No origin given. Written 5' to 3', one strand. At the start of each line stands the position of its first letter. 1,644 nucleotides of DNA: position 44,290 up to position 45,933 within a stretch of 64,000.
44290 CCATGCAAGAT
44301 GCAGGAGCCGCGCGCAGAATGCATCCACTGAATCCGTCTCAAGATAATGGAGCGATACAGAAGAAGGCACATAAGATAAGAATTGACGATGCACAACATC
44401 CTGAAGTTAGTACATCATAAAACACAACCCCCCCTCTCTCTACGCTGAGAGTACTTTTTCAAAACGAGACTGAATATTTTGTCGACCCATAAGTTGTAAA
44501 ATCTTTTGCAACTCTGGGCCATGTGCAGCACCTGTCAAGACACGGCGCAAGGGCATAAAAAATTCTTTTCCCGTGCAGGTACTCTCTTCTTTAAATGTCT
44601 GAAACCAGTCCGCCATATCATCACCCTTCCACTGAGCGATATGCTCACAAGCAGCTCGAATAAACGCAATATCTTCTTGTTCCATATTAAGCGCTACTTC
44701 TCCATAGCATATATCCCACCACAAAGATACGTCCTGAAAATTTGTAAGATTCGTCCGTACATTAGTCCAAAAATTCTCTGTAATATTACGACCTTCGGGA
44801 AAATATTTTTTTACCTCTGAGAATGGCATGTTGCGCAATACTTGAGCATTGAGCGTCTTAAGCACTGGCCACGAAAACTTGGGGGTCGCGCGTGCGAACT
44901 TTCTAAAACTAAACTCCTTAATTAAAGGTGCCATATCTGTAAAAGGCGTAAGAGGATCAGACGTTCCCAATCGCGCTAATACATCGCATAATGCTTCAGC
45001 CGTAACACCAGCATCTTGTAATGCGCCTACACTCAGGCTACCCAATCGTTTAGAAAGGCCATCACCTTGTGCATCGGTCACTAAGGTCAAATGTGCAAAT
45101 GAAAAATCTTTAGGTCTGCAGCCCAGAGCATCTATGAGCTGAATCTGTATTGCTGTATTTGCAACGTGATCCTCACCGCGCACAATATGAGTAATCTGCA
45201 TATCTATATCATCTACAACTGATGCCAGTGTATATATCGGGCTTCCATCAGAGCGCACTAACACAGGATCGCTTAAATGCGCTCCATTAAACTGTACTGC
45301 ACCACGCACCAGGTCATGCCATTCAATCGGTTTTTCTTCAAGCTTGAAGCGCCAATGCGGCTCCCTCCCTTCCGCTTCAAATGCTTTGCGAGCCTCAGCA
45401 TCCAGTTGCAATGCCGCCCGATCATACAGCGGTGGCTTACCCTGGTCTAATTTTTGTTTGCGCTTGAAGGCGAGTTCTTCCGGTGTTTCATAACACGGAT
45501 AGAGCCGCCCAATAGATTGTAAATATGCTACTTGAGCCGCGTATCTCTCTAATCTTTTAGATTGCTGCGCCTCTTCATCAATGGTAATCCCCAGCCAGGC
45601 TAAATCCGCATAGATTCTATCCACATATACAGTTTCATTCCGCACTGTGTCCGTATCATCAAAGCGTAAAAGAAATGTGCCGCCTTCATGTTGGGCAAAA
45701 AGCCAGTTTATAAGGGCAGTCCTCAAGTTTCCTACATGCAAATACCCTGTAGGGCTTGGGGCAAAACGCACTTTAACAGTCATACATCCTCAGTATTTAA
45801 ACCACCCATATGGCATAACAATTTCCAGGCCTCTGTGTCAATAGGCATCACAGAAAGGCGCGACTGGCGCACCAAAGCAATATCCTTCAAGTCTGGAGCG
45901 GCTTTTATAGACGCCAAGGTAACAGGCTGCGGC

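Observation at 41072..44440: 3.4-kb ORF-poor, AT-richer block between an MFS gene and gltX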

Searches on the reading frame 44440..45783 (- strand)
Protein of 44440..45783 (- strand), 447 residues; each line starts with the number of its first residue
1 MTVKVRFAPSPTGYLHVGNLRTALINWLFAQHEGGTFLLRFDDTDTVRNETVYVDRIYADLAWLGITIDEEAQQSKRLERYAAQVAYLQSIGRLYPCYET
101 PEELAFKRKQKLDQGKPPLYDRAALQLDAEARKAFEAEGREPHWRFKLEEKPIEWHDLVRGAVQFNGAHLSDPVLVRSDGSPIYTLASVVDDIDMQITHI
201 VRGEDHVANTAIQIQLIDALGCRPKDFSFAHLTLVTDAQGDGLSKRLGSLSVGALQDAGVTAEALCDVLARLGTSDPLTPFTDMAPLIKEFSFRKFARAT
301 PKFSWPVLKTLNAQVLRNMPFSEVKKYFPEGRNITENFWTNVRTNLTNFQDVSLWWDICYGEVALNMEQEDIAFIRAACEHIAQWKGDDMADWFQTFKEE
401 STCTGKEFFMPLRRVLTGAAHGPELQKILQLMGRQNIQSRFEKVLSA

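Call 9: find_related_loci(query=window:44440-45783:-, collection=genome_contigs, flank=10000)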
Query window:44440-45783:- (447 aa) in genome_contigs; peptide patterns used: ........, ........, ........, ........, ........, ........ (x = any residue, [..] = any of these).
35 stretches matched a pattern; 7 encode a relative of the query (tblastn E <= 1e-3); 7 distinct loci.
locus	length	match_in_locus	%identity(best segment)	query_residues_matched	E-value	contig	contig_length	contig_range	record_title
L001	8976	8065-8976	42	1-295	4e-60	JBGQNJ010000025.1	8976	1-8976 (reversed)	MAG: Dehalococcoidia bacterium isolate OBJ2_061818_130_50 k141_88157_length_8976_cov_9.6546, whole genome shotgun sequen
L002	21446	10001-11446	31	4-447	1e-57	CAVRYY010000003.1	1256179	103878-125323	MAG: uncultured Acidobacteriota bacterium isolate MFD00964.bin.1.138 genome assembly, contig: contig_41712, whole genome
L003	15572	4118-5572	33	2-447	2e-56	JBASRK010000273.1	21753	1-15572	MAG: Candidatus Acidiferrales bacterium isolate MFD13528_ilm_asm_bin23 k127_244658, whole genome shotgun sequence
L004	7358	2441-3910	31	2-443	7e-56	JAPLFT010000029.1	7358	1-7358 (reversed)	MAG: Proteobacteria bacterium isolate LacPavin_0920_WC90_MAG_38_6 LacPavin_0920_WC90_scaffold_1804187, whole genome shot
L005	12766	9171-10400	32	1-441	2e-55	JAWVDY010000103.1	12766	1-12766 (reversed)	MAG: Gaiellaceae bacterium isolate BP_417 scaffold_681806, whole genome shotgun sequence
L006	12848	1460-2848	26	3-446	7e-44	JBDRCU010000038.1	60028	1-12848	MAG: Parcubacteria group bacterium isolate MEGAHIT-group-1.202 k141_1314981, whole genome shotgun sequence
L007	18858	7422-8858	35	3-445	6e-69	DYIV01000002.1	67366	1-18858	MAG TPA_asm: Slackia heliotrinireducens isolate FI88_64_8 Afr_mines_FI88_195_length_67366_cov_3_298495, whole genome sho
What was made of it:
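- On Unconstrained spacer ('junk') DNA: The source species was not found in the genome collection (call 9).
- Tried and rejected: The scan was spent and the source species was not found (call 9).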

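Call 10: find_encoding_contigs(protein=window:44440-45783:-, flank=10000, max_places=10)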
Protein window:44440-45783:- (447 aa): no gene with exactly this product is on record in the collection.
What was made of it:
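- Tried and rejected: An exact look-up of the window's GltX found no contig (call 10).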

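Call 11: find_homologous_proteins(query=window:44440-45783:-)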
Query window:44440-45783:- (447 aa): 8000 proteins with E <= 0.001 among 8000 candidates; the best 120 are listed.
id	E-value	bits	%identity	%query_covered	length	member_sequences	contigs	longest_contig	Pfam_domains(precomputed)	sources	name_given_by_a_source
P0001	0.0e+0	1034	100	100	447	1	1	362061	PF19269.5,PF00749.28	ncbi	-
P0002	3.0e-194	664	66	100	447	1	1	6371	PF19269.5,PF00749.28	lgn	-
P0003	2.6e-165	569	59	100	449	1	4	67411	PF19269.5,PF00749.28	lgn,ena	-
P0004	2.3e-158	546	55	98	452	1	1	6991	PF19269.5,PF00749.28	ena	-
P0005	3.4e-157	542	53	100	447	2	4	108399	PF19269.5,PF00749.28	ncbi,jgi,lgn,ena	-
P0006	1.7e-156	540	53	100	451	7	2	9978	PF19269.5,PF00749.28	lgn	-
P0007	1.9e-156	539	53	100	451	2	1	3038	PF19269.5,PF00749.28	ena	-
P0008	3.2e-156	539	54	99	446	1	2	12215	PF19269.5,PF00749.28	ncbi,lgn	-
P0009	3.9e-156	538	55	100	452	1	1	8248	PF19269.5,PF00749.28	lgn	-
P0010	1.5e-153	530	54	100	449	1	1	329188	PF19269.5,PF00749.28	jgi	jgi:glutamyl-tRNA synthetase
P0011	4.0e-152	525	52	99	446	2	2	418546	PF19269.5,PF00749.28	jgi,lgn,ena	-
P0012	6.8e-152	524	54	99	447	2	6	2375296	PF19269.5,PF00749.28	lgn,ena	-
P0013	7.2e-152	524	54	99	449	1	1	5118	PF19269.5,PF00749.28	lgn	-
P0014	7.2e-152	524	54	100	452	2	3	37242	PF19269.5,PF00749.28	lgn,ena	-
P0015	9.0e-152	524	53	99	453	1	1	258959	PF19269.5,PF00749.28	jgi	-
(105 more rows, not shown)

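Call 12: find_encoding_contigs(protein=P0002, flank=10000, max_places=4)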
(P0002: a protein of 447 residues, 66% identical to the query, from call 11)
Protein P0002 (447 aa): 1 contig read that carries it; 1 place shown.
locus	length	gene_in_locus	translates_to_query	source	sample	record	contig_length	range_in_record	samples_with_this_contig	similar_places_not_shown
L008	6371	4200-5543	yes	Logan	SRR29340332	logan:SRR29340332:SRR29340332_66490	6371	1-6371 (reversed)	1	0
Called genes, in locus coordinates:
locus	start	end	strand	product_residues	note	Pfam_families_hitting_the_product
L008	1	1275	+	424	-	?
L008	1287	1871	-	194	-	PF00258:Flavodoxin_1, PF03358:FMN_red, PF12724:Flavodoxin_5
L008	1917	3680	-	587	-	PF13567:DUF4131, PF03772:Competence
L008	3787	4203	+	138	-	PF01878:EVE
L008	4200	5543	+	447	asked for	PF00749:tRNA-synt_1c, PF19269:Anticodon_2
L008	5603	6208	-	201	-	-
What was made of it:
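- On Unconstrained spacer ('junk') DNA: The nearest relative has 66% GltX identity on a 6.4-kb contig (calls 11, 12).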

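Call 13: find_encoding_contigs(protein=P0003, flank=10000, max_places=4)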
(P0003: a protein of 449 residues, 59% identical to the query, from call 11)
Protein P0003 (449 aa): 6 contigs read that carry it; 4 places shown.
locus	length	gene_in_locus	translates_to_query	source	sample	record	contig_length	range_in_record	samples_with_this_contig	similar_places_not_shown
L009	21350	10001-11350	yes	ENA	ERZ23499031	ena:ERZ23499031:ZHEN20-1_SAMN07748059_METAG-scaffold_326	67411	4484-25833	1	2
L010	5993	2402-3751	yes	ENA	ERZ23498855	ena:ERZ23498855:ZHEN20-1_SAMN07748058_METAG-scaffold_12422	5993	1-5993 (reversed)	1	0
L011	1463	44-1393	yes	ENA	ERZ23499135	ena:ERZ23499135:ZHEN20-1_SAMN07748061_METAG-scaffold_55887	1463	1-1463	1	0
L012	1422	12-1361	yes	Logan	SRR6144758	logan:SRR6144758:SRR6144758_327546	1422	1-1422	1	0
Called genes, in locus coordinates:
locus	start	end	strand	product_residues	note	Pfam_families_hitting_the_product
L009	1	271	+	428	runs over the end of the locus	PF07690:MFS_1 (faint)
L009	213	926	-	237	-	PF07366:SnoaL, PF12680:SnoaL_2, PF00196:GerE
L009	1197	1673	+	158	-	PF00011:HSP20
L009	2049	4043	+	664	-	-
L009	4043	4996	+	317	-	-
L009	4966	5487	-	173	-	-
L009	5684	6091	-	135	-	PF00903:Glyoxalase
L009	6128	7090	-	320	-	PF03466:LysR_substrate (weak)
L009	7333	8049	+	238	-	-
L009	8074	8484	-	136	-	-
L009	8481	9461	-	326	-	PF00490:ALAD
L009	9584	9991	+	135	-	PF01878:EVE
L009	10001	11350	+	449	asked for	PF00749:tRNA-synt_1c, PF19269:Anticodon_2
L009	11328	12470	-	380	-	PF03702:AnmK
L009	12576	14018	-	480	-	-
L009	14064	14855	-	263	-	PF13861:FLgD_tudor (weak), PF13860:FlgD_ig (weak)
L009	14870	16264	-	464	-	PF02120:Flg_hook (faint)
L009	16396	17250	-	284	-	PF13428:TPR_14 (faint), PF14559:TPR_19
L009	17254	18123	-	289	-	-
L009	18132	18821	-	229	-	-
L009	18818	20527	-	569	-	PF00263:Secretin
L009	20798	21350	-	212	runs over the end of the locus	-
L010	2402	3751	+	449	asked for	PF00749:tRNA-synt_1c, PF19269:Anticodon_2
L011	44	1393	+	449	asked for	PF00749:tRNA-synt_1c, PF19269:Anticodon_2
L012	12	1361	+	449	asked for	PF00749:tRNA-synt_1c, PF19269:Anticodon_2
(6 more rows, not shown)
